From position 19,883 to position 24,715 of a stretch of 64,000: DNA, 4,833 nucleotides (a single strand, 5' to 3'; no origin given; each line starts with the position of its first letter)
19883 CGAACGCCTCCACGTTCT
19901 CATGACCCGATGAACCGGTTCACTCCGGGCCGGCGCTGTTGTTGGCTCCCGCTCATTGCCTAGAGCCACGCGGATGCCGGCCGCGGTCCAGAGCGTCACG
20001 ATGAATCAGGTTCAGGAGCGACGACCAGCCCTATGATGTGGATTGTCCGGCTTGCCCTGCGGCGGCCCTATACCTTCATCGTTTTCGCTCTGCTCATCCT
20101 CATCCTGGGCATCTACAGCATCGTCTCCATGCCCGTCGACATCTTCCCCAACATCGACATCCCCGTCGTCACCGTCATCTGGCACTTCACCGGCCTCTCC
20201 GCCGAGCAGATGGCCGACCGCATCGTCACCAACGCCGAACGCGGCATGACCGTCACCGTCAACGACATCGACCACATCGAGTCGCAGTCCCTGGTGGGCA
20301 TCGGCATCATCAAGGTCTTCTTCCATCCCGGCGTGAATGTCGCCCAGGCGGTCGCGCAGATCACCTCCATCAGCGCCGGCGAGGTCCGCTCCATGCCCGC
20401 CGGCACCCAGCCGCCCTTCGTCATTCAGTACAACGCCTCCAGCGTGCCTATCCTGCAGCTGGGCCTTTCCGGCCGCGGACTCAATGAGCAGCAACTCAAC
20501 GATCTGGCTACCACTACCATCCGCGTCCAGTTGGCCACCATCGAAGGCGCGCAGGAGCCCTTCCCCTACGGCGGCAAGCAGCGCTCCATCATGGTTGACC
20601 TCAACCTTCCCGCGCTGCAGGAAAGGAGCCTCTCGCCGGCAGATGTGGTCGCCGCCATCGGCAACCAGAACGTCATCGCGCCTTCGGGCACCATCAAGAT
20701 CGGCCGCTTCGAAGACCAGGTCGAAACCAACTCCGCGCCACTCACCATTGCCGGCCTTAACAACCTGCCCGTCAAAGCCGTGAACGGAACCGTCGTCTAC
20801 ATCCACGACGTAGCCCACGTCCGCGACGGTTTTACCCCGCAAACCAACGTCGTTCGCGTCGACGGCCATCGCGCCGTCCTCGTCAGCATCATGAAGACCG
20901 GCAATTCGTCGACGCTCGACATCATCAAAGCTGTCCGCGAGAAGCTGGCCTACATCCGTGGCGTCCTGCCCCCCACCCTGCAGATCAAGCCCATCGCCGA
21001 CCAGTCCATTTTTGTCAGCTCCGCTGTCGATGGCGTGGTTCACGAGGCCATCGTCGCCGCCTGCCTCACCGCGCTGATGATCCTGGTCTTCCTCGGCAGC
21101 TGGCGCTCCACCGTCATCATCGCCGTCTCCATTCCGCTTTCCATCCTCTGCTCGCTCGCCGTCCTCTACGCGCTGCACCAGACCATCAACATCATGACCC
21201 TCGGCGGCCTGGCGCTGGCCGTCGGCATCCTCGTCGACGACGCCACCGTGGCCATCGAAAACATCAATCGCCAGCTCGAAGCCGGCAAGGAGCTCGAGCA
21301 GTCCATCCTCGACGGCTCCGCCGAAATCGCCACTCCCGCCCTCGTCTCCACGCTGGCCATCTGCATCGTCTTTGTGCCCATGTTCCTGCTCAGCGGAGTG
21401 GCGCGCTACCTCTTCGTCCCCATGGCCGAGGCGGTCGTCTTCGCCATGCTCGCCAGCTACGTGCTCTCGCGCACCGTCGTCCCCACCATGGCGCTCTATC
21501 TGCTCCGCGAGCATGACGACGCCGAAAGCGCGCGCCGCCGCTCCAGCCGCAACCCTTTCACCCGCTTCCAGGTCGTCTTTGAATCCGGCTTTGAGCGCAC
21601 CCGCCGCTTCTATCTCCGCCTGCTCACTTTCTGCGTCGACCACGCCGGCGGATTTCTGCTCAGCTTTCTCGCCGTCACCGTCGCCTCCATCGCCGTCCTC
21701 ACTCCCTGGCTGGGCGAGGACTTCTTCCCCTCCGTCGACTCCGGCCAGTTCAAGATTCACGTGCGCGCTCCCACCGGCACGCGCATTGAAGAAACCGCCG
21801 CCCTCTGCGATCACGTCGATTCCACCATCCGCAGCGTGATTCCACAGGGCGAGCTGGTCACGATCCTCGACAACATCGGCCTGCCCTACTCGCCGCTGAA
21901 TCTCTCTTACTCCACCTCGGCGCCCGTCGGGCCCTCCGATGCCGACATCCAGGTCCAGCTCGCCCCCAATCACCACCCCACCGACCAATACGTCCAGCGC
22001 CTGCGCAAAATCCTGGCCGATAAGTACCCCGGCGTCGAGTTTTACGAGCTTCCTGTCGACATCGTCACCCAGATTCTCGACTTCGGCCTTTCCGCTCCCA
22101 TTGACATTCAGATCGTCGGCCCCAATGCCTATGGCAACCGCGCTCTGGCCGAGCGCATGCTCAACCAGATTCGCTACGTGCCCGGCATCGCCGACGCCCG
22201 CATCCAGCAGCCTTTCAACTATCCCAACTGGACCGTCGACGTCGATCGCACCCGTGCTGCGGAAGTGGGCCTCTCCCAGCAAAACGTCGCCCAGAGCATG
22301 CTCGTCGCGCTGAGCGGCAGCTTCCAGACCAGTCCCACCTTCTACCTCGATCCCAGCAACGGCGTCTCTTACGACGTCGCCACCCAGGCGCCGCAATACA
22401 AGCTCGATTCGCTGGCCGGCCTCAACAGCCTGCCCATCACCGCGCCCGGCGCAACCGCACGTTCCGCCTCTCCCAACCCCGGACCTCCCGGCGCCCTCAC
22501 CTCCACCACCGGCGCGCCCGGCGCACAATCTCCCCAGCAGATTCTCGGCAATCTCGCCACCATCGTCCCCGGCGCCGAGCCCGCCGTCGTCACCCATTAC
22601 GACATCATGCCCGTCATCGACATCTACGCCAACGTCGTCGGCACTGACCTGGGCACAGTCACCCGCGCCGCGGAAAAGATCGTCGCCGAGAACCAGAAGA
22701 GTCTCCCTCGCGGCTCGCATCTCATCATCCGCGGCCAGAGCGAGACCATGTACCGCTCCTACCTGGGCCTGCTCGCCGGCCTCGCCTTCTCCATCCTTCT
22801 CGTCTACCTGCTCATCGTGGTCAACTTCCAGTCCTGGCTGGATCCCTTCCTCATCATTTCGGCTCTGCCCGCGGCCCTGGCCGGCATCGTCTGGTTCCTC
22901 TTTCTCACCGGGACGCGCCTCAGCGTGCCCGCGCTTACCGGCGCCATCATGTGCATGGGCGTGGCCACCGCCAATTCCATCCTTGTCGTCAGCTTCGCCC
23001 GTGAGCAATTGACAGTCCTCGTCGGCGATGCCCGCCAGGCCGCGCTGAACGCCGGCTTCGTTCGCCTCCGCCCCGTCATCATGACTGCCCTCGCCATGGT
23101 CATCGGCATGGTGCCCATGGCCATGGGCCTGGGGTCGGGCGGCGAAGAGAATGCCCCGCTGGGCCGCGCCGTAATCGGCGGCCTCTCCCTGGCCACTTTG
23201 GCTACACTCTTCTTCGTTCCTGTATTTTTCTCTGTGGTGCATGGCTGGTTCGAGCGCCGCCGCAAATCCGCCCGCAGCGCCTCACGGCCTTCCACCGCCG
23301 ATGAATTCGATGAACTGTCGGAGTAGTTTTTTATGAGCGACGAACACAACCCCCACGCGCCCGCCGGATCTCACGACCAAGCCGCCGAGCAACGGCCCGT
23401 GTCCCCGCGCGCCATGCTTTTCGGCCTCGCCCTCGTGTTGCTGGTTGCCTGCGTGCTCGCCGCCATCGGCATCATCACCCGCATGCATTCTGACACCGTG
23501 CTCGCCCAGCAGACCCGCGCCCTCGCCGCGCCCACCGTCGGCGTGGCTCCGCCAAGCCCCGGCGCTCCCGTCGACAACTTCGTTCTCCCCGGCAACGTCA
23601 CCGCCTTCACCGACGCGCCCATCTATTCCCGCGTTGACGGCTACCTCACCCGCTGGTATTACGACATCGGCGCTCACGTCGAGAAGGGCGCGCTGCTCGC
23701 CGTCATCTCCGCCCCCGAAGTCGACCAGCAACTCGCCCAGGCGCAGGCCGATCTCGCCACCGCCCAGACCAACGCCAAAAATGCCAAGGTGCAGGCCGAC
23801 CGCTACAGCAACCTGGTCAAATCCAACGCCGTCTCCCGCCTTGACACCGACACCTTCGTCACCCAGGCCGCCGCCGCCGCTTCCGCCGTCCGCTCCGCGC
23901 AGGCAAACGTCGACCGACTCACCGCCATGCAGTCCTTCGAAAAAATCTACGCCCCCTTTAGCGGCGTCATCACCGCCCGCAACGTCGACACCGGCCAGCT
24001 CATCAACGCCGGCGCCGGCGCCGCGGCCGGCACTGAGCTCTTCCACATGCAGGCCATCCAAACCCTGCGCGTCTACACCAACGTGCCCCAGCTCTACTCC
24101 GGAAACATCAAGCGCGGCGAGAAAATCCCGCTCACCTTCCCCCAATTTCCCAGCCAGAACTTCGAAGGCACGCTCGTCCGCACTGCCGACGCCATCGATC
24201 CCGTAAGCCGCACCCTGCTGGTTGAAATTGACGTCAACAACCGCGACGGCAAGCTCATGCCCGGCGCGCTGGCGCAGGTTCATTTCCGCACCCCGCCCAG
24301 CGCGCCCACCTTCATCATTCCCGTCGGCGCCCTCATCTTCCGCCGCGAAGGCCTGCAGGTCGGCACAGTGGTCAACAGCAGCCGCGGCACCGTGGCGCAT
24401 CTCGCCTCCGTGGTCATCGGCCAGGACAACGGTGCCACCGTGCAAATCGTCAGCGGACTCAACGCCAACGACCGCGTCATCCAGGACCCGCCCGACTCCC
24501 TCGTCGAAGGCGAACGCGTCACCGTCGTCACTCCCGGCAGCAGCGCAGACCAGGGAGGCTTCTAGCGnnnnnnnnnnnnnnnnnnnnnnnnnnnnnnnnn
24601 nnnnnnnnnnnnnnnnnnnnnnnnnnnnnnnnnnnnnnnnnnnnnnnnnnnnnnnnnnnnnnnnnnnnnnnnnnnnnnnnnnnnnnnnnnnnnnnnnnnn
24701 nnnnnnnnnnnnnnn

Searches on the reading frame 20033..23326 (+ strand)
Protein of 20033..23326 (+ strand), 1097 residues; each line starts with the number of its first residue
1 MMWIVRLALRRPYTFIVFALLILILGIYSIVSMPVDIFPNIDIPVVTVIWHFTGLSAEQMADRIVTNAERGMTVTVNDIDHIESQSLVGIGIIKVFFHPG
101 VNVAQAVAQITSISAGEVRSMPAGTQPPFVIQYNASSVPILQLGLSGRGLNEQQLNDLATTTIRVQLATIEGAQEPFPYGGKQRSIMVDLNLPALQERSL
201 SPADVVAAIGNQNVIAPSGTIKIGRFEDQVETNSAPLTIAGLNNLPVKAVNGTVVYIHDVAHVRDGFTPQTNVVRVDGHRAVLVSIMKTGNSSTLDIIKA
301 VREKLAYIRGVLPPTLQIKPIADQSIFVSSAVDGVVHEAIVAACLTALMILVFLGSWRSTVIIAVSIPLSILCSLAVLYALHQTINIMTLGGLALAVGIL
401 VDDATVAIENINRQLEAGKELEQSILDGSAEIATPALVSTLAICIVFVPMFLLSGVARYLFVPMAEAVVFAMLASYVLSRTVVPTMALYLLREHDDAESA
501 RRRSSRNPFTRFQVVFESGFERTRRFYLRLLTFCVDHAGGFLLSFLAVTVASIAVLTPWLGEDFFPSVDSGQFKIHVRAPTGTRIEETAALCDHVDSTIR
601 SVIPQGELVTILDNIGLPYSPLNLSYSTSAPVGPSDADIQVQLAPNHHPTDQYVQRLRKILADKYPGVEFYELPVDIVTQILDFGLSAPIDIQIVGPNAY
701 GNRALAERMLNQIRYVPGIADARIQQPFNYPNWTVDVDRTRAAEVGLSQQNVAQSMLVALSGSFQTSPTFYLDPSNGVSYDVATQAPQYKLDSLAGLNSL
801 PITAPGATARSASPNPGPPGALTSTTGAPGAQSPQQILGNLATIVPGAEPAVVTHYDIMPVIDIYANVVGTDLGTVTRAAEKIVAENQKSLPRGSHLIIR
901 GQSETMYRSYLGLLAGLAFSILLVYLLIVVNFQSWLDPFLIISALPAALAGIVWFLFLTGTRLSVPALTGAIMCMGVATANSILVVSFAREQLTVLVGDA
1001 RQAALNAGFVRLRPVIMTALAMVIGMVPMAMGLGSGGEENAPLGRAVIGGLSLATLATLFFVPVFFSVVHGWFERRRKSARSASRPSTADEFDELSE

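Call 75: search_protein_families(library=pfam, proteins=[window:20033-23326:+], max_evalue=0.01)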
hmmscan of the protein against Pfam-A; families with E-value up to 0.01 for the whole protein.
window:20033-23326:+ (1097 aa): 1 family
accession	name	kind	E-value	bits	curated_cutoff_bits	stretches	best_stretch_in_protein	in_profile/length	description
PF00873.25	ACR_tran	-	5.5e-199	663.8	28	1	4-1070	1-1021/1021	AcrB/AcrD/AcrF family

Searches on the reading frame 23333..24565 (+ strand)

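Call 75: search_protein_families(library=pfam, proteins=[window:23333-24565:+], max_evalue=0.01)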
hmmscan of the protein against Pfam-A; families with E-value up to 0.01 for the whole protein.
window:23333-24565:+ (410 aa): 3 families
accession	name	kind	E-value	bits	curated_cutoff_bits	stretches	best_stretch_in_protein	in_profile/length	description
PF16576.10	HlyD_D23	-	4.7e-26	91.8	30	1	96-314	21-214/214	Barrel-sandwich domain of CusB or HlyD membrane-fusion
PF13437.12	HlyD_3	-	1e-13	52.4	22.2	1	204-311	1-106/106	HlyD family secretion protein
PF13533.13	Biotin_lipoyl_2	-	7.5e-05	22.9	29.8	0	96-125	2-31/32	Biotin-lipoyl like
